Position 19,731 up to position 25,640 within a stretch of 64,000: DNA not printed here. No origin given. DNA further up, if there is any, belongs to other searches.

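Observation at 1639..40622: Two DUF4838-like::FGE-domain fusion paralogs with strongly different base composition, and the FGE domain lacks the catalytic Cys pair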

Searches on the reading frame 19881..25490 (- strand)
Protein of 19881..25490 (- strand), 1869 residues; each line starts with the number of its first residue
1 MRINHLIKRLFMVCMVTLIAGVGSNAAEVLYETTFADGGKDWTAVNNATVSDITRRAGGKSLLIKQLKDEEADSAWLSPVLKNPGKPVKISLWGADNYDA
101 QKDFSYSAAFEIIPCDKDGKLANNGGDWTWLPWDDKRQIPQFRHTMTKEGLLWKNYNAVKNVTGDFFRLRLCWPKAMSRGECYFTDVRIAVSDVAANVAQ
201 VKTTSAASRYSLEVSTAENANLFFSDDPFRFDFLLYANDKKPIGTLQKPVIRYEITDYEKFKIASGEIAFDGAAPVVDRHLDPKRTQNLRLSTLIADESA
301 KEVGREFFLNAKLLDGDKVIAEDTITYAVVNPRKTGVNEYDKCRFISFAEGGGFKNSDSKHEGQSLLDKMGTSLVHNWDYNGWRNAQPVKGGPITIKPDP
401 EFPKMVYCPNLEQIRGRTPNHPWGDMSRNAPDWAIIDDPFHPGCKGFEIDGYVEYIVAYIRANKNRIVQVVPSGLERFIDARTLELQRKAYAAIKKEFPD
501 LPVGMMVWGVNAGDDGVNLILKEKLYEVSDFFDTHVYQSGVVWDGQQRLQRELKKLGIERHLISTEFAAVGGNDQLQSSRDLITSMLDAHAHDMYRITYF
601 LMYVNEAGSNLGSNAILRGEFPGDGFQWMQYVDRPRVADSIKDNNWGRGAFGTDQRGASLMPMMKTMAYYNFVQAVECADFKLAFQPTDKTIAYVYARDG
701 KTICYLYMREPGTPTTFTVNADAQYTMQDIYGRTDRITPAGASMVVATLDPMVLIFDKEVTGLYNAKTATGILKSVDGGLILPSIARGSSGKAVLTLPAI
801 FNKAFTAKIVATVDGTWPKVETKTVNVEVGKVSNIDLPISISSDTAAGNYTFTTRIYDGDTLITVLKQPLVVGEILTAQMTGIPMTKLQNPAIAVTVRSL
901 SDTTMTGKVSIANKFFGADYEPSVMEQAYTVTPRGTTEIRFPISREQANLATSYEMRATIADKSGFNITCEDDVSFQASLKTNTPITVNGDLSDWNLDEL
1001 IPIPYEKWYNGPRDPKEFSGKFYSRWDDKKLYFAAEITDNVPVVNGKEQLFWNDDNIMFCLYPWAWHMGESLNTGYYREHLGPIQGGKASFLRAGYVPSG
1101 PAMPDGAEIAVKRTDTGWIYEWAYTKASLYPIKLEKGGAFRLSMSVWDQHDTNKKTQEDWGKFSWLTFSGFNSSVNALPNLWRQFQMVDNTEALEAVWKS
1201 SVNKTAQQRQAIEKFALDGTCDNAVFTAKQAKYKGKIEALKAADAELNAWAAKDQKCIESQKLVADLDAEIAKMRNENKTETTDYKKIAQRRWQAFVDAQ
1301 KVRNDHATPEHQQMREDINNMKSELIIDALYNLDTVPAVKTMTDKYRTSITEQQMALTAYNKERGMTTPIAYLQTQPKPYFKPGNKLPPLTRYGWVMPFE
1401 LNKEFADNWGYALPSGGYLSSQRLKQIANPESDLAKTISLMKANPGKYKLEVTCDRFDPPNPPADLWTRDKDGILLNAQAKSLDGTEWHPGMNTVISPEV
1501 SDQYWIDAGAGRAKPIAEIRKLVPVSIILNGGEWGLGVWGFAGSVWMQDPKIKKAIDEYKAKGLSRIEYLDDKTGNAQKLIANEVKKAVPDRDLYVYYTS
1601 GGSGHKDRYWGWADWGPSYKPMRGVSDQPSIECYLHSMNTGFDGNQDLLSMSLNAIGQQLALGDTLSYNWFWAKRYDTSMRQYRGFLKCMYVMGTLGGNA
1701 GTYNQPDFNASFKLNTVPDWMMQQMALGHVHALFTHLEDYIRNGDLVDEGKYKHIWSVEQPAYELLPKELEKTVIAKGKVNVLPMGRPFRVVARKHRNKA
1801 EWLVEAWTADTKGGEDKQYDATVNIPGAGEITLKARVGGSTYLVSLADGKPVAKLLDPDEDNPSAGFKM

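Call 25: search_protein_families(library=pfam, proteins=[window:19881-25490:-], max_evalue=0.001)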
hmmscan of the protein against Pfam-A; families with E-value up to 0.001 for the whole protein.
window:19881-25490:- (1869 aa): 1 family
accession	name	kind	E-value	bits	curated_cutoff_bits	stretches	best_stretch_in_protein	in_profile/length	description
PF06452.16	CBM9_1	-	0.00027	21.3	23.4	1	1012-1057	26-68/185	Carbohydrate family 9 binding domain-like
